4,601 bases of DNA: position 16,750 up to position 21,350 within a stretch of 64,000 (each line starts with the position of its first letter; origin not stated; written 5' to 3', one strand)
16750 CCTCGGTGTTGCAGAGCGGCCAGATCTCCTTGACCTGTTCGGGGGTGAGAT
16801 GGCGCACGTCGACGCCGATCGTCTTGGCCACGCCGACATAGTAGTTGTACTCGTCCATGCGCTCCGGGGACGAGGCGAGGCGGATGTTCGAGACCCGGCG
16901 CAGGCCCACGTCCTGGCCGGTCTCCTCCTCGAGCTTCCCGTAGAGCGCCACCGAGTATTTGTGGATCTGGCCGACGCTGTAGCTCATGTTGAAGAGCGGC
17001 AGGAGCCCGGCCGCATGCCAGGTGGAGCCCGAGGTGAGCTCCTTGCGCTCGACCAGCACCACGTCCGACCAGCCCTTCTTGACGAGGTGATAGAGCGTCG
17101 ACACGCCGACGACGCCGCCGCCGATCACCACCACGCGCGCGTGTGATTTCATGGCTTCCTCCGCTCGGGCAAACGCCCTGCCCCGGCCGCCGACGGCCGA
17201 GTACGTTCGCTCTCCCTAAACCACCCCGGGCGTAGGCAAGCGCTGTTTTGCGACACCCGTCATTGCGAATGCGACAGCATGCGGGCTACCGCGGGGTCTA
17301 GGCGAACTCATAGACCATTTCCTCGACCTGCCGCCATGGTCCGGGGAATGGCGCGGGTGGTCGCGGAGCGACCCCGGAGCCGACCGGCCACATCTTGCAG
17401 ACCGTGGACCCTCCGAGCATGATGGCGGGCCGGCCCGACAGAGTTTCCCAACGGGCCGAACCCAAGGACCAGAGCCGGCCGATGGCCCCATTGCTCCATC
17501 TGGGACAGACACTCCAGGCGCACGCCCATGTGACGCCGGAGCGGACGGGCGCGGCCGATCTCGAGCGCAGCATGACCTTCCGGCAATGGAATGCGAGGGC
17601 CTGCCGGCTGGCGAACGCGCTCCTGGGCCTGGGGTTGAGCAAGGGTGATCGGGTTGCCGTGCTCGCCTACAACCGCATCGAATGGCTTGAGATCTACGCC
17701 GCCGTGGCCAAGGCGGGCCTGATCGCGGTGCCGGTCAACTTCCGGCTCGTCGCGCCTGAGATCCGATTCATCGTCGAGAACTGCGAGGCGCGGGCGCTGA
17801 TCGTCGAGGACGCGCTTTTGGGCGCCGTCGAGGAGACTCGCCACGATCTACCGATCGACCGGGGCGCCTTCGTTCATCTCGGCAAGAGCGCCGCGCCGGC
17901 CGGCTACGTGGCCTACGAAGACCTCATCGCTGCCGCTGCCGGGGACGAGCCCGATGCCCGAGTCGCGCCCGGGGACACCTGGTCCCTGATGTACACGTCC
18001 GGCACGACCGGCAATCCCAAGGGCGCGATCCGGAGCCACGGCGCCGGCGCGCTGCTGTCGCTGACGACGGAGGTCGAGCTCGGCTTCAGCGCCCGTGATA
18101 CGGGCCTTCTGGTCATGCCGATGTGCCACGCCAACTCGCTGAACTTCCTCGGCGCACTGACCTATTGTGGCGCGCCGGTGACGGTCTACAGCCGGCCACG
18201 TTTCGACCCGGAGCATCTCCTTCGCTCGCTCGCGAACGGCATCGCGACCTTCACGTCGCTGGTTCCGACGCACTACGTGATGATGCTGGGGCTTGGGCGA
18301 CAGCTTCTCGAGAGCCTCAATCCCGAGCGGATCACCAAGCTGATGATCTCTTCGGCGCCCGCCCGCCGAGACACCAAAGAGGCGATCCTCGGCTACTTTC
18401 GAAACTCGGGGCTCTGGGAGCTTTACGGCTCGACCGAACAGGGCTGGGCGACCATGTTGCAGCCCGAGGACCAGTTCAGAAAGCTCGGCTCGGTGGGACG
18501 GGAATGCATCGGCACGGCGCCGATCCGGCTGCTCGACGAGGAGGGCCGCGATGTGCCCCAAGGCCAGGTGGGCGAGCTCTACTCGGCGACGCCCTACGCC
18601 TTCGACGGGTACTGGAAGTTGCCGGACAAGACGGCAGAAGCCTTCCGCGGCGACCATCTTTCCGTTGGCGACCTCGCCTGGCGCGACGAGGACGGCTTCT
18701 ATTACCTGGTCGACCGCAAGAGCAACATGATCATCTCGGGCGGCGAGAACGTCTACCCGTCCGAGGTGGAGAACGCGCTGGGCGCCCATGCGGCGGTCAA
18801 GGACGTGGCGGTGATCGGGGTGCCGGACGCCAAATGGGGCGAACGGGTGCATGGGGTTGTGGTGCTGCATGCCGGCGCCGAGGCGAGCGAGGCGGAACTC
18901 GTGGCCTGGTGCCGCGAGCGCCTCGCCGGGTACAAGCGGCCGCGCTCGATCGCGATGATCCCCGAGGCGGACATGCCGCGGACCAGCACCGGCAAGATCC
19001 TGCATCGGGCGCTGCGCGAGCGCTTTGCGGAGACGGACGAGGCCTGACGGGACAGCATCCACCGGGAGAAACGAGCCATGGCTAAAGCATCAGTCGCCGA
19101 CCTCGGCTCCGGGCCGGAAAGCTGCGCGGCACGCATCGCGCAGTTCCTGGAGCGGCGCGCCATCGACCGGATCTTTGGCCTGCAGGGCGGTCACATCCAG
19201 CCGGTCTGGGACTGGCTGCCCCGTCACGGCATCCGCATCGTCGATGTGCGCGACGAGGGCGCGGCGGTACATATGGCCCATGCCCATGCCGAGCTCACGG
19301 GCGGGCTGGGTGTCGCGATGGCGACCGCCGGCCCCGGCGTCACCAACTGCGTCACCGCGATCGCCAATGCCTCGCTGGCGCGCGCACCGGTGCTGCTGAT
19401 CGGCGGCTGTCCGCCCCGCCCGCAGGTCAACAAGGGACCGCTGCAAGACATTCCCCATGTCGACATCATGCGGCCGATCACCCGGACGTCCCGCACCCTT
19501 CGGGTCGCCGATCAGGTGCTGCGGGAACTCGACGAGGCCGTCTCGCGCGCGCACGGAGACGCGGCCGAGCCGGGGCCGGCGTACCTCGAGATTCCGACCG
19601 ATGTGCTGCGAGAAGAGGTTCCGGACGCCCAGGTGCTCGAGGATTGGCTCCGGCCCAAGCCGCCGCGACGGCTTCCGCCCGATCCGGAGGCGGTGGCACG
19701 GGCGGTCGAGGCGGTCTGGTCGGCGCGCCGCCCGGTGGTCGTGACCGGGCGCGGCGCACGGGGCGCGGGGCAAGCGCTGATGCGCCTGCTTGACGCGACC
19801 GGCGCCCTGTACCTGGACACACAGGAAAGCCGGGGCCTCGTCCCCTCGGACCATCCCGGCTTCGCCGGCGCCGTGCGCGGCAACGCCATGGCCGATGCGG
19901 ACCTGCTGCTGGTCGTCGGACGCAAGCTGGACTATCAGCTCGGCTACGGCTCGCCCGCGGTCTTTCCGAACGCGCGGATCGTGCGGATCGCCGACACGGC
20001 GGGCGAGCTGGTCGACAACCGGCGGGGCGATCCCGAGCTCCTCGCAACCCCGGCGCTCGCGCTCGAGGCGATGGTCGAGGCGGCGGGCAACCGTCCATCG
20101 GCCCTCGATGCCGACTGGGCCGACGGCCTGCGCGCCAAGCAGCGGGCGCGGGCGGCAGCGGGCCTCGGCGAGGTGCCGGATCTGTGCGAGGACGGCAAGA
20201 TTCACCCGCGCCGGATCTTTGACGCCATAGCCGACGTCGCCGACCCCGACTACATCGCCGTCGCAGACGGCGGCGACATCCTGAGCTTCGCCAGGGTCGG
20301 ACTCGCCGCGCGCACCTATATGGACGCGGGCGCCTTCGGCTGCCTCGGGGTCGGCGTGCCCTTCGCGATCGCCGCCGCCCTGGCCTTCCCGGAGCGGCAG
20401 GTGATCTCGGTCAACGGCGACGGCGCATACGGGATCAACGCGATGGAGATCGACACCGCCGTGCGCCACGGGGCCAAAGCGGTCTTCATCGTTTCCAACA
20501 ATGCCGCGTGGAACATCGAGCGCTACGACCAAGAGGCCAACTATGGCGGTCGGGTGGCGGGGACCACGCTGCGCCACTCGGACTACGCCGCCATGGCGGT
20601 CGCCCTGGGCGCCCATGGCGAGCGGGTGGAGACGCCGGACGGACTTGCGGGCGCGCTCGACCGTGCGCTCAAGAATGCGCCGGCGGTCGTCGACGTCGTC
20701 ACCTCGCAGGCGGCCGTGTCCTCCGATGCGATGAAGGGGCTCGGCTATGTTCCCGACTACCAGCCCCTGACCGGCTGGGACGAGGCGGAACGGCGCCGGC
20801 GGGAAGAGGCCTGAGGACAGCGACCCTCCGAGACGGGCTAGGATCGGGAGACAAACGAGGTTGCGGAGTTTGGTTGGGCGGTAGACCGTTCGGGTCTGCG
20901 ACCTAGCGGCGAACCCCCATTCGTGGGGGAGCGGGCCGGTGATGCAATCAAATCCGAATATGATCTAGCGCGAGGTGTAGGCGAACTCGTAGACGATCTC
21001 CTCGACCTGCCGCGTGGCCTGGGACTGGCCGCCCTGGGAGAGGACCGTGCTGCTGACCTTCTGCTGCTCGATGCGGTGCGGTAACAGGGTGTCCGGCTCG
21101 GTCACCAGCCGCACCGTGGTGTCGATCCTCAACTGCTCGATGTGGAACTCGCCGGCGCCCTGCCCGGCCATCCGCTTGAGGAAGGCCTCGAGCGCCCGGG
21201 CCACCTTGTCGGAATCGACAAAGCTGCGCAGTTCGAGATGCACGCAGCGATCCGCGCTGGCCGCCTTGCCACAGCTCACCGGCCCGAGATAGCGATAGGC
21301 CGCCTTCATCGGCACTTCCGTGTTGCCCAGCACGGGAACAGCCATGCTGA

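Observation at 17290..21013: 45-bp imperfect direct repeat bracketing an acyl-CoA synthetase + ThDP-enzyme cassette; the repeat is a coding-sequence remnant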

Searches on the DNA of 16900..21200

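Call 40: search_rna_families(source=window, start=16900, end=21200, threshold=evalue, max_evalue=1)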
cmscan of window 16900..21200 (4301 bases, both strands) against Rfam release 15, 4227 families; matches with E-value up to 1: 1.
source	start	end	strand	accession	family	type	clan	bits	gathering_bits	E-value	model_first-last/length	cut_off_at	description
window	20693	20737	+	RF03997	mir-8510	Gene; miRNA;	-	23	60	0.19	1-67/67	no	mir-8510 microRNA precursor family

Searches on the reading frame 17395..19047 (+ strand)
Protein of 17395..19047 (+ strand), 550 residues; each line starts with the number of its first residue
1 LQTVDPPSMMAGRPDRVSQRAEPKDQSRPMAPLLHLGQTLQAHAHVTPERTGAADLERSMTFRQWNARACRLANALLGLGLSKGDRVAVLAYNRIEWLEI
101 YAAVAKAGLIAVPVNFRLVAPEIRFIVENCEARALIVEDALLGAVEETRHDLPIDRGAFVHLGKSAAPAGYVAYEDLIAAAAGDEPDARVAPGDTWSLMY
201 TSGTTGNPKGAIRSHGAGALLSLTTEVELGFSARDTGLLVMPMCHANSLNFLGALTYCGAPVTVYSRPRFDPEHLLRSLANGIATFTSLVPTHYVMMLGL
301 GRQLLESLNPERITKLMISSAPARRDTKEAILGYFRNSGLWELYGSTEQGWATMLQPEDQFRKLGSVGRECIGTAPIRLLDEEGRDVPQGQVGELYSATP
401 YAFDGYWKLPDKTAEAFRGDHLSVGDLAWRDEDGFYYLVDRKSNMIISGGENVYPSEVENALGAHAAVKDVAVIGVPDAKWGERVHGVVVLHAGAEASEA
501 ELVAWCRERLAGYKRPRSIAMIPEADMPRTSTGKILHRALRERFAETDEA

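Call 13: search_protein_families(library=pfam, proteins=[window:17395-19047:+])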
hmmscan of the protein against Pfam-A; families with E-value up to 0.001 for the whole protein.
window:17395-19047:+ (550 aa): 2 families
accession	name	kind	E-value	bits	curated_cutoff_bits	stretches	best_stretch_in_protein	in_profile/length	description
PF00501.34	AMP-binding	-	5.4e-72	243.2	29.9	1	41-407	2-384/384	AMP-binding enzyme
PF13193.12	AMP-binding_C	-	1.1e-20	74.7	24.5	1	457-534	1-76/76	AMP-binding enzyme C-terminal domain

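Call 14: search_protein_families(library=ncbifam, proteins=[window:17395-19047:+])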
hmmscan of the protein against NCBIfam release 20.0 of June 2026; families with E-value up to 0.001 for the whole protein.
window:17395-19047:+ (550 aa): 104 families (the best 25 are shown)
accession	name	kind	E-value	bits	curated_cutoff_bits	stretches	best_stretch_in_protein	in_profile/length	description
NF004837.0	PRK06187.1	subfamily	6.9e-128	427.2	476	1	34-548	8-526/531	long-chain-fatty-acid--CoA ligase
NF006182.0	PRK08316.1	subfamily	4.4e-111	371.9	663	1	36-547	13-520/523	fatty acyl-CoA synthetase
NF005857.1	PRK07786.1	exception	1.6e-101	340.3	733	1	39-545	14-513/513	fatty-acid--CoA ligase FadD5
NF009071.0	PRK12406.1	subfamily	2.1e-87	293.7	701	1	57-546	10-504/510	acyl-CoA synthetase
NF052269.1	Staph_lig_FadD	equivalog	2.5e-87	293.3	650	1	57-546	25-495/499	long-chain-fatty-acid--CoA ligase FadD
NF004797.0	PRK06145.1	equivalog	5.5e-85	285.6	850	1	35-544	3-495/499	acyl-CoA synthetase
NF005307.0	PRK06839.1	equivalog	3.8e-82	276.5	748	1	41-542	9-491/496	o-succinylbenzoate--CoA ligase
NF038341.1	ligase_FadD4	exception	6.3e-82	275.5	850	1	58-545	21-505/506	fatty-acid--CoA ligase FadD4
NF002966.0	PRK03640.1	equivalog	2.5e-81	273.7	556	1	40-544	8-480/483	o-succinylbenzoate--CoA ligase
NF005676.0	PRK07470.1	equivalog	3.6e-81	273.4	774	1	27-547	12-532/544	acyl-CoA synthetase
NF005863.0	PRK07798.1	subfamily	1.9e-80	271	543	1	35-546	5-533/540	acyl-CoA synthetase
NF005702.0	PRK07514.1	subfamily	1.3e-78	264.6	558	1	55-546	25-502/506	malonyl-CoA synthase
NF006020.0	PRK08162.1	subfamily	1.7e-78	264.3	677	1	29-547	18-541/545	acyl-CoA synthetase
NF004808.0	PRK06155.1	equivalog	1.8e-78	264.2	722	1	36-544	23-522/542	ATP-dependent acyl-CoA ligase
NF009929.0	PRK13390.1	equivalog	2.8e-77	260.2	951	1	42-541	5-501/501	acyl-CoA synthetase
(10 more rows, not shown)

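Call 52: search_solved_structures(query=window:17482-19044:+, max_evalue=1e-60)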
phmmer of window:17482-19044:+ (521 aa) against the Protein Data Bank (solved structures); distinct sequences matched with E-value up to 1e-60: 8.
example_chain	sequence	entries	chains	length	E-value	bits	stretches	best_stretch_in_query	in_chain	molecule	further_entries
8r2q_A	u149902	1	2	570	2.8e-78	266.8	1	10-516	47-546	Probable fatty-acid-CoA ligase FadD5 (Fatty-acid-CoA synthetase) (Fatty-acid-CoA synthase)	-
8weu_A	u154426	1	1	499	5.7e-70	239.3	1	14-516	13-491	Fatty-acyl-CoA synthase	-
3r44_A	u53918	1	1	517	6.3e-70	239.2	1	6-518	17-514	fatty acyl CoA synthetase FADD13 (FATTY-ACYL-CoA SYNTHETASE)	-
8wev_A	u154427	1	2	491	1.1e-69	238.4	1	14-515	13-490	Feruloyl-CoA Synthetase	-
8r2r_A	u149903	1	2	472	3e-65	223.7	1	10-437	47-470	Probable fatty-acid-CoA ligase FadD5 (Fatty-acid-CoA synthetase) (Fatty-acid-CoA synthase)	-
4fuq_A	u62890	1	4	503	3.9e-62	213.5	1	31-516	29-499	Malonyl CoA synthetase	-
4fut_A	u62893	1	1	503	2.8e-61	210.7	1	31-516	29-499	Malonyl CoA synthetase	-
4gxq_A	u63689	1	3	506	5.8e-61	209.6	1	31-516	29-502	Malonyl CoA synthetase, Benzoate-CoA ligase Chimeric protein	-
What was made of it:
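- On Lyase-HCL cluster for 2-hydroxyisobutyrate degradation: It is FadD-like, with the best NCBIfam match (NF004837) below its cut-off at 427 against 476 (call 14) and best PDB matches FadD5 and FadD13 (call 52).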
